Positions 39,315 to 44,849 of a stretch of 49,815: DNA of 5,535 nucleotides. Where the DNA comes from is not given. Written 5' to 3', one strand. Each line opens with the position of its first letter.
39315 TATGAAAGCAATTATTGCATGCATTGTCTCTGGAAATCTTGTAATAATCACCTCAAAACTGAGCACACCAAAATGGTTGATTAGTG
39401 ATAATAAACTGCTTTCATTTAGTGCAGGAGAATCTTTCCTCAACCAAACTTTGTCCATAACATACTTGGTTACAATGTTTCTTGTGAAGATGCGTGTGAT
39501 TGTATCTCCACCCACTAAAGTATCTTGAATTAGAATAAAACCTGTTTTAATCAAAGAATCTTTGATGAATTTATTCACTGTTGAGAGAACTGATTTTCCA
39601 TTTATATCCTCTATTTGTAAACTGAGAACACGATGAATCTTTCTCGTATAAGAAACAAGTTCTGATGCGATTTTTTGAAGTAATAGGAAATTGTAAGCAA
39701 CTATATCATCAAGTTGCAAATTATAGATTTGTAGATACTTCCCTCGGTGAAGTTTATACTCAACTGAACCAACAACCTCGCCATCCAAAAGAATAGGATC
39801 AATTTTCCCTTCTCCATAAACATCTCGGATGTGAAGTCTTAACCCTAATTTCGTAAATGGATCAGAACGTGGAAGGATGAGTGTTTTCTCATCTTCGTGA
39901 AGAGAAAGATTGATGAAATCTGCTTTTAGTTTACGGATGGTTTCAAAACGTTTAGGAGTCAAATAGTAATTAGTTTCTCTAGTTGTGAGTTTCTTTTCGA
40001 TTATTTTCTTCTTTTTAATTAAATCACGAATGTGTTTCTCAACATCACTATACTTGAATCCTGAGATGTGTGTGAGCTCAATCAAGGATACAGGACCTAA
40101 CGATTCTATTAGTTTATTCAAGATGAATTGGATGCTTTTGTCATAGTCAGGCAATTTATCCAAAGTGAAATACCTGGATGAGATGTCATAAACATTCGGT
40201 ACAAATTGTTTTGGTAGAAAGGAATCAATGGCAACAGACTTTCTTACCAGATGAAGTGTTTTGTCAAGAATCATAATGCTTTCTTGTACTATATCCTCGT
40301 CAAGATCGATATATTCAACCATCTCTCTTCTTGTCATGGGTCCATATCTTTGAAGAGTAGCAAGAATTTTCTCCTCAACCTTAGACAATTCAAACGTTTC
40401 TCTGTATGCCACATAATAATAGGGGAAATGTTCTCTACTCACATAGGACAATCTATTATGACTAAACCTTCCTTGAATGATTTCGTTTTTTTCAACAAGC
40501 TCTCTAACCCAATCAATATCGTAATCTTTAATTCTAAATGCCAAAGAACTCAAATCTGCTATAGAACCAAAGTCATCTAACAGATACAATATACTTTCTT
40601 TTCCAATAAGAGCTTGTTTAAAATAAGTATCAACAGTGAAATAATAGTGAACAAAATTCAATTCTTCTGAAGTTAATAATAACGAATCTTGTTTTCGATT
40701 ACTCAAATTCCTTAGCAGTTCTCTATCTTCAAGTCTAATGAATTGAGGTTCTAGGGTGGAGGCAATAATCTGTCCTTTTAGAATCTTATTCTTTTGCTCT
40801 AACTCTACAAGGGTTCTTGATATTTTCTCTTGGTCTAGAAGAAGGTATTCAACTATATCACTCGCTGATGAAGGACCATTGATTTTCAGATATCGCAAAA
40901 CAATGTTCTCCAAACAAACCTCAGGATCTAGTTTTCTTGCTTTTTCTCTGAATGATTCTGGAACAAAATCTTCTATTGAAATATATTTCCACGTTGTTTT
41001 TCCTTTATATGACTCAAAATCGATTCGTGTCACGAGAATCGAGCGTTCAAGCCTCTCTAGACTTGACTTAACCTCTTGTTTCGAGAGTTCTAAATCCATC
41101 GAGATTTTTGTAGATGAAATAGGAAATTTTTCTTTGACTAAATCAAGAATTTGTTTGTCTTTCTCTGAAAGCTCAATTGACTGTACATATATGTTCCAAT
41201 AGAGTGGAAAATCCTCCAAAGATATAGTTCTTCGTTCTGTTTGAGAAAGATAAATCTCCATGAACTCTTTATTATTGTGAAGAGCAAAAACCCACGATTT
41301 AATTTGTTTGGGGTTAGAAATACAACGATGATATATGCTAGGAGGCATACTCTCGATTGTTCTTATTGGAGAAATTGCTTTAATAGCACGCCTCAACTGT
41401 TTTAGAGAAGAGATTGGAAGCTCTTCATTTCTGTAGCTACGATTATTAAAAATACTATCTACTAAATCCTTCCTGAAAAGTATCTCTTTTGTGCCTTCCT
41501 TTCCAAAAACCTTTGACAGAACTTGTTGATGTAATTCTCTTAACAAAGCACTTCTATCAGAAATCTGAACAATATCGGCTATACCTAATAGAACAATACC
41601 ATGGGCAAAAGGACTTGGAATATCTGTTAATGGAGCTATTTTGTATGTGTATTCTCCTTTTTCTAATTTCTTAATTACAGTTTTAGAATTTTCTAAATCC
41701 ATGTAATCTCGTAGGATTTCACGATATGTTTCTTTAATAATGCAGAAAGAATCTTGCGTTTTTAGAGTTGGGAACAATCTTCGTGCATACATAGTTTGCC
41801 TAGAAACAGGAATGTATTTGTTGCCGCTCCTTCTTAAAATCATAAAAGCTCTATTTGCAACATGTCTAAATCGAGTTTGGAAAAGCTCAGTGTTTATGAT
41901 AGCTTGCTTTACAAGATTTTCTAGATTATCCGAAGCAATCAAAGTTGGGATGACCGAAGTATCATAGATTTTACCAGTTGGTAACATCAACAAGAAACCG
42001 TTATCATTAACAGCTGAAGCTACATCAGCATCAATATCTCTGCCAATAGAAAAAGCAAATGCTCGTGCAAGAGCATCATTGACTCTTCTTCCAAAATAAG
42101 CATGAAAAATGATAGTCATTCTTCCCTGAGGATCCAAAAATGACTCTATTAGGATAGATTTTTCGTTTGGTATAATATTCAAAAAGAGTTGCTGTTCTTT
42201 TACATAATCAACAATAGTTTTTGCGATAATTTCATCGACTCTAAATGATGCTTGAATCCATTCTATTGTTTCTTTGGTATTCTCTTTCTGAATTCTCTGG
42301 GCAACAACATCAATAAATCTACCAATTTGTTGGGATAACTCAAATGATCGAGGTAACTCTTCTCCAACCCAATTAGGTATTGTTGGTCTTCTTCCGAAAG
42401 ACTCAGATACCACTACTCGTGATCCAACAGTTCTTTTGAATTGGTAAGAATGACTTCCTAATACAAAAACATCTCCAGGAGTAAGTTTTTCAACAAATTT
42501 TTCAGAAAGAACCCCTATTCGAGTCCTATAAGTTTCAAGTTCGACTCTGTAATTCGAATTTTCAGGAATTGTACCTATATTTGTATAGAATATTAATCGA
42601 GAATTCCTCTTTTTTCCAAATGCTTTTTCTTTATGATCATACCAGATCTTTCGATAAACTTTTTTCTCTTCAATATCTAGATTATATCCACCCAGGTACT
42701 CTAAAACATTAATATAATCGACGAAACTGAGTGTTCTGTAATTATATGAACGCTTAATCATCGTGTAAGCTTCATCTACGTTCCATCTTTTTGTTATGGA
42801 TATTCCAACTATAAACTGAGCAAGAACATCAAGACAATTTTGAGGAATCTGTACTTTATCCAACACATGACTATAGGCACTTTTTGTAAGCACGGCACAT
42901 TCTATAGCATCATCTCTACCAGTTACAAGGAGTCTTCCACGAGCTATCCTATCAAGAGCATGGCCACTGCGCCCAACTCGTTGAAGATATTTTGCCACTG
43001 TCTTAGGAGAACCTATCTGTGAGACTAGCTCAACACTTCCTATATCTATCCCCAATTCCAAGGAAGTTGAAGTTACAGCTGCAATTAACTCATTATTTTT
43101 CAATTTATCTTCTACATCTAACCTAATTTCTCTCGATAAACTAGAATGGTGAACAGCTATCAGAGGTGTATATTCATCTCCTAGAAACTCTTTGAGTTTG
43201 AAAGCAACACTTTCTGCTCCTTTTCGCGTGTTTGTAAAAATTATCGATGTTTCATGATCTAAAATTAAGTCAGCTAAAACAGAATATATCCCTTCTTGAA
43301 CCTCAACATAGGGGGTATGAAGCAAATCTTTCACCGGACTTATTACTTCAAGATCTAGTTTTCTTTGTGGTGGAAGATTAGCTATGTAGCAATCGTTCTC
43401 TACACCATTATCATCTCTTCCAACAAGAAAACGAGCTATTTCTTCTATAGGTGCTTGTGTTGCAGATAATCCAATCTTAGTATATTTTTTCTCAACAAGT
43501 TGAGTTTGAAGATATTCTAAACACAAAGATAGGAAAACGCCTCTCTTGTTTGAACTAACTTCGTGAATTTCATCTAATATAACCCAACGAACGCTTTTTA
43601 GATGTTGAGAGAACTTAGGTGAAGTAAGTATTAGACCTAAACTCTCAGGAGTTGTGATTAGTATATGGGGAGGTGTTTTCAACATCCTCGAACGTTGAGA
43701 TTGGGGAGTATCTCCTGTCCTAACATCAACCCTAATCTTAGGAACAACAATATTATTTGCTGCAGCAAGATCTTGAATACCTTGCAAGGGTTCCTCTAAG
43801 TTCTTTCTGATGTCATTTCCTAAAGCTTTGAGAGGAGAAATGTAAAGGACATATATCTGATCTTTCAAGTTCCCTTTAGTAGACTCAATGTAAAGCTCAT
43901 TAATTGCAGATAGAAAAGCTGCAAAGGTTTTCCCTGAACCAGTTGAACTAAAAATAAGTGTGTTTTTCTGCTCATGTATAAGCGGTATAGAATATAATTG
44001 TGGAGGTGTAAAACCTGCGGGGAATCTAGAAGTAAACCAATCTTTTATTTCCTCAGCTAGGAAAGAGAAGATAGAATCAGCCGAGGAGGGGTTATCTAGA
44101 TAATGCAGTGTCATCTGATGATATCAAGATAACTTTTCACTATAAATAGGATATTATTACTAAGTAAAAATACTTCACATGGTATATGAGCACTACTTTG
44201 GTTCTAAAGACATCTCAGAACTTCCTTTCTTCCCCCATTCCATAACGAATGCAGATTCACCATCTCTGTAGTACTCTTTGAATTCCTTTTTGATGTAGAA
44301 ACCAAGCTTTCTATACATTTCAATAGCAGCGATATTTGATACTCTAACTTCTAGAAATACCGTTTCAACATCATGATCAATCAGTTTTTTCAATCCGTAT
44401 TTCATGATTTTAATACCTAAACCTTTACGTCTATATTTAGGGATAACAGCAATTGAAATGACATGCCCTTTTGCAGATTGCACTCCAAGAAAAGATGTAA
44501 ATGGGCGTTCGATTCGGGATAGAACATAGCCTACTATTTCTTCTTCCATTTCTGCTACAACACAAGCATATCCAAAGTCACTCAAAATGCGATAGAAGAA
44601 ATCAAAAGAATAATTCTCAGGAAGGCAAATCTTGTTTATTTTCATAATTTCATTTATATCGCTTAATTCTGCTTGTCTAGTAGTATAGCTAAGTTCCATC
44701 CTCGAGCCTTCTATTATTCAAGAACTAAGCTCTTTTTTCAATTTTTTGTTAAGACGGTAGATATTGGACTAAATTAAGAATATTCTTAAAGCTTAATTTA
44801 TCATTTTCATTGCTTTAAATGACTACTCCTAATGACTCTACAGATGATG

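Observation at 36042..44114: Giant Lhr-type helicase fused to a winged-helix/YcaQ-AlkZ-like array, followed in frame by a second protein made of the same modules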

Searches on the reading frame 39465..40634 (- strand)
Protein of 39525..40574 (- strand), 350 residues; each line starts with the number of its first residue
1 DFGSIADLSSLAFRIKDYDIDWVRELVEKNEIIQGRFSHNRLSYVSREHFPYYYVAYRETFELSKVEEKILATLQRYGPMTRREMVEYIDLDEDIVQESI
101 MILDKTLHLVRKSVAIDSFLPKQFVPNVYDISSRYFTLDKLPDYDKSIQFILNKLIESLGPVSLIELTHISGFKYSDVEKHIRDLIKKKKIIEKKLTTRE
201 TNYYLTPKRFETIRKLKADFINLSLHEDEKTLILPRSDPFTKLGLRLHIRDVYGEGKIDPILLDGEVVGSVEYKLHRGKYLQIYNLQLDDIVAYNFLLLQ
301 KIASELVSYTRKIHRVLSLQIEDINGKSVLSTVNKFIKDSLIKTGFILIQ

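Call 10: search_protein_families(library=pfam, proteins=[window:39525-40574:-], max_evalue=10)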
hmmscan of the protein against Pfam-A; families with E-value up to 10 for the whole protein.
seq(350 aa): 6 families
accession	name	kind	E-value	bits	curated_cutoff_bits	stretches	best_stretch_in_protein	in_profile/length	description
PF06224.18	AlkZ-like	-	0.00018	21.7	25.9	1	10-278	18-299/329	DNA glycosylase AlkZ-like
PF24741.1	AlkZ-rel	-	0.00045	20.1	26.5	1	22-91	50-128/221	AlkZ related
PF08221.17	HTH_9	-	0.0056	17.2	23.4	1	67-103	15-51/62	RNA polymerase III subunit RPC82 helix-turn-helix domain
PF01978.25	TrmB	-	0.012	15.9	25.6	1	60-101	3-44/68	Sugar-specific transcriptional regulator TrmB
PF03965.22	Penicillinase_R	-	0.14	13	22.6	0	172-232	32-91/115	Penicillinase repressor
PF04055.27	Radical_SAM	-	0.15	12.7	29.5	1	175-227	59-111/166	Radical SAM superfamily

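Call 58: search_solved_structures(query=A3, max_evalue=10, show_alignments=4)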
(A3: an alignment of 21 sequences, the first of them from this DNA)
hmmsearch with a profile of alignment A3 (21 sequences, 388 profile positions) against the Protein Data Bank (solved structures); distinct sequences matched with E-value up to 10: 92 (the best 60 are shown).
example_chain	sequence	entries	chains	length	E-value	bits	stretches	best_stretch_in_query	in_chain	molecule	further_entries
3bdd_A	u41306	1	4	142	2.5e-05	26.6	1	83-175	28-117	Regulatory protein MarR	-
3oop_A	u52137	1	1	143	3.9e-05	26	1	69-139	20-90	Lin2960 protein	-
3hrm_A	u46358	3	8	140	0.00024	23.4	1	64-142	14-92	HTH-type transcriptional regulator sarZ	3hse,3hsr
4gxo_A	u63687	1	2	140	0.00025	23.3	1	64-142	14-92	MarR family regulatory protein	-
7a6h_P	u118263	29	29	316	0.00031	23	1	162-226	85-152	DNA-directed RNA polymerase III subunit RPC6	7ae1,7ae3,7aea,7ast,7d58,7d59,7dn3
2d1h_A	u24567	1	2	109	0.00033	22.9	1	83-157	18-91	109aa long hypothetical transcriptional regulator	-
2dk5_A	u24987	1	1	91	0.00053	22.2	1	161-226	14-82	DNA-directed RNA polymerase III 39 kDa polypeptide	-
7fby_A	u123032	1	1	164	0.00056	22.2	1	80-137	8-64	Transcriptional regulatory protein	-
9w4v_A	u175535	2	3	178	0.0006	22.1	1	80-137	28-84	Uncharacterized HTH-type transcriptional regulator PH0140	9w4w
1ri7_A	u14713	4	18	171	0.0012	21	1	82-131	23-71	Putative transcriptional regulator | Putative HTH-type transcriptional regulator PH1519 | Uncharacterized HTH-type transcriptional regulator PH1519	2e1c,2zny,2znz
2cyy_A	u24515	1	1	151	0.0013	20.9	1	82-132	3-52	Putative HTH-type transcriptional regulator PH1519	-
1s3j_A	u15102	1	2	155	0.0014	20.8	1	83-139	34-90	YusO protein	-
3nrv_A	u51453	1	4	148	0.0019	20.4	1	76-130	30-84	Putative transcriptional regulator (MarR/EmrR family)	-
2eth_A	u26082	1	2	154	0.0026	20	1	95-143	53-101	transcriptional regulator, putative, Mar family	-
9zd6_A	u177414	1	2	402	0.0056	18.9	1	91-331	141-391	Cytoplasmic protein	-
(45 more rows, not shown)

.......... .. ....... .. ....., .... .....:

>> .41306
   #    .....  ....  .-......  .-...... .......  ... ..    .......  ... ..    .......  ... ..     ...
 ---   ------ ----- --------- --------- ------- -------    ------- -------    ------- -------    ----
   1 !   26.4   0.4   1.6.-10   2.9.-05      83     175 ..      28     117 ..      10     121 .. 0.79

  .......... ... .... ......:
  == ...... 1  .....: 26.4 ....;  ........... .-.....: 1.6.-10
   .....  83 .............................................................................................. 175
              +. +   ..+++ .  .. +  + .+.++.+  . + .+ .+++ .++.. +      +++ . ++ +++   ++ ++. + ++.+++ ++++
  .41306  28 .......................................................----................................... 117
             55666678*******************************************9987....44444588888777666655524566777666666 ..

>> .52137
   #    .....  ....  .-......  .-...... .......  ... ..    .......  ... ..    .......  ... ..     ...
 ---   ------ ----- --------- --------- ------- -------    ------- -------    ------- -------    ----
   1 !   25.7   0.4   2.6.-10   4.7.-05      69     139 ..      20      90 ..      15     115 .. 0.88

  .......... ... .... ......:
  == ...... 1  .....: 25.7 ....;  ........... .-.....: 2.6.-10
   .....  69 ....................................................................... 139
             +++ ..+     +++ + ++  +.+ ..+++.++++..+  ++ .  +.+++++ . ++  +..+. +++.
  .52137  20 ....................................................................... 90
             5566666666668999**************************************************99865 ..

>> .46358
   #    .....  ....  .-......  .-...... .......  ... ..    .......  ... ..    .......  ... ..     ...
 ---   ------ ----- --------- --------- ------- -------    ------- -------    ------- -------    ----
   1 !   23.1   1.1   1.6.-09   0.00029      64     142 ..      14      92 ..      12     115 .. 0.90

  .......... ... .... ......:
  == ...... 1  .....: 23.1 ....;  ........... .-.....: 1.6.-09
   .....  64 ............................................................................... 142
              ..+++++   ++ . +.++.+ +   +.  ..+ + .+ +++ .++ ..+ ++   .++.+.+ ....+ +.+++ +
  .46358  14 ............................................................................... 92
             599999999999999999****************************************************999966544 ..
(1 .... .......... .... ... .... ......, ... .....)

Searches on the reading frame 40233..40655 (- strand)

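Call 68: search_protein_families(library=pfam, proteins=[window:40233-40655:-], max_evalue=10)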
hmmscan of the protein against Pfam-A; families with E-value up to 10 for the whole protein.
seq(141 aa): 5 families
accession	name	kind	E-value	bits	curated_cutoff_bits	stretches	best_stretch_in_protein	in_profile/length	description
PF24741.1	AlkZ-rel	-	0.00021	21.3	26.5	1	49-118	50-128/221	AlkZ related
PF08221.17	HTH_9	-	0.0087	16.6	23.4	1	94-130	15-51/62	RNA polymerase III subunit RPC82 helix-turn-helix domain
PF01978.25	TrmB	-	0.041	14.2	25.6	1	87-127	3-43/68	Sugar-specific transcriptional regulator TrmB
PF06224.18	AlkZ-like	-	0.08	13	25.9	1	37-81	18-62/329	DNA glycosylase AlkZ-like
PF05373.16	Pro_3_hydrox_C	-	0.1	13.2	25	1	95-125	2-32/101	L-proline 3-hydroxylase, C-terminal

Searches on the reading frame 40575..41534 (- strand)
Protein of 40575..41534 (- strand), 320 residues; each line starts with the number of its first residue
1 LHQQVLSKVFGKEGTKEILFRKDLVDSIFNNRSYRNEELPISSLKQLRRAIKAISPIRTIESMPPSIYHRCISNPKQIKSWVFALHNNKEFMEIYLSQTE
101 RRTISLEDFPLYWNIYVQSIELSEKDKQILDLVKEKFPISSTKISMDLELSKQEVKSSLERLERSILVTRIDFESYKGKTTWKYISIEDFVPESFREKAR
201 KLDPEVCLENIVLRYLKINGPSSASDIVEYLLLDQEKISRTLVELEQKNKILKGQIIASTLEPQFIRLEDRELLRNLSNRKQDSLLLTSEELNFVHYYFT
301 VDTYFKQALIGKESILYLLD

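Call 10: search_protein_families(library=pfam, proteins=[window:40575-41534:-], max_evalue=10)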
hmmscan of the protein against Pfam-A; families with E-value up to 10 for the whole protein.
seq(320 aa): 18 families
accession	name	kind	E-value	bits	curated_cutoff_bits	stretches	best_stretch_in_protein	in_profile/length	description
PF12802.13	MarR_2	-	8.4e-07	29.5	27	2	212-248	10-47/61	MarR family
PF24741.1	AlkZ-rel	-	8.5e-06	25.8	26.5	1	119-227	97-216/221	AlkZ related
PF01978.25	TrmB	-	7.8e-05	22.9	25.6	2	215-249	16-50/68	Sugar-specific transcriptional regulator TrmB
PF01047.28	MarR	-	0.00019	21.7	24.6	2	212-251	8-47/59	MarR family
PF06224.18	AlkZ-like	-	0.002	18.3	25.9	1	121-248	84-211/329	DNA glycosylase AlkZ-like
PF13404.12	HTH_AsnC-type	-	0.0052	17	27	1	123-163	2-42/42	AsnC-type helix-turn-helix domain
PF08221.17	HTH_9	-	0.014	16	23.4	1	212-249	18-55/62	RNA polymerase III subunit RPC82 helix-turn-helix domain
PF05288.16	Pox_A3L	-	0.015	15.7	25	1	224-277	16-69/70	Poxvirus A3L Protein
PF21476.4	PF0610-like_N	-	0.027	15.1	33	1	128-166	5-42/50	PF0610-like, N-terminal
PF07106.19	TBPIP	-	0.03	14.7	22.8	1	209-252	3-49/62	TBPIP/Hop2 winged helix domain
PF23438.1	DUF7123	-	0.057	14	27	1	122-183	2-67/70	Domain of unknown function (DUF7123)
PF22979.2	HTH_69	-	0.059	13.7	27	0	139-172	27-60/69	Winged helix-turn-helix domain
PF25212.1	HVO_A0114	-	0.092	13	27.6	1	122-170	20-68/84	HVO_A0114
PF01325.25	Fe_dep_repress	-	0.11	13.1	26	1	127-168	11-52/60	Iron dependent repressor, N-terminal DNA binding domain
PF23234.1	WH4_Lhr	-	0.16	12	27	1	236-283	37-84/87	Large helicase-related protein, winged-helix domain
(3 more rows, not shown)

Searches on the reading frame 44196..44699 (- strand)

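Call 13: search_protein_families(library=pfam, proteins=[window:44196-44699:-], max_evalue=0.001)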
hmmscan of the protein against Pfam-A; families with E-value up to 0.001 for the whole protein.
window:44196-44699:- (168 aa): 6 families
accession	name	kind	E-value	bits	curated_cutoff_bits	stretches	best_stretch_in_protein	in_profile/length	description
PF00583.31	Acetyltransf_1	-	2.3e-20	73.4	20.7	1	16-134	2-116/116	Acetyltransferase (GNAT) family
PF13508.13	Acetyltransf_7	-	1e-11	45.5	27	1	44-135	3-83/84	Acetyltransferase (GNAT) domain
PF13673.13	Acetyltransf_10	-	4.3e-11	43.3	23.6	1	41-154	28-125/128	Acetyltransferase (GNAT) domain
PF08445.16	FR47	-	3.4e-09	37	22.1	1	74-137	18-80/86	FR47-like protein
PF13527.13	Acetyltransf_9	-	9.2e-07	29.4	25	1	7-134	2-124/127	Acetyltransferase (GNAT) domain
PF13420.13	Acetyltransf_4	-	0.00024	21.6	24.3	1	9-155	6-155/155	Acetyltransferase (GNAT) domain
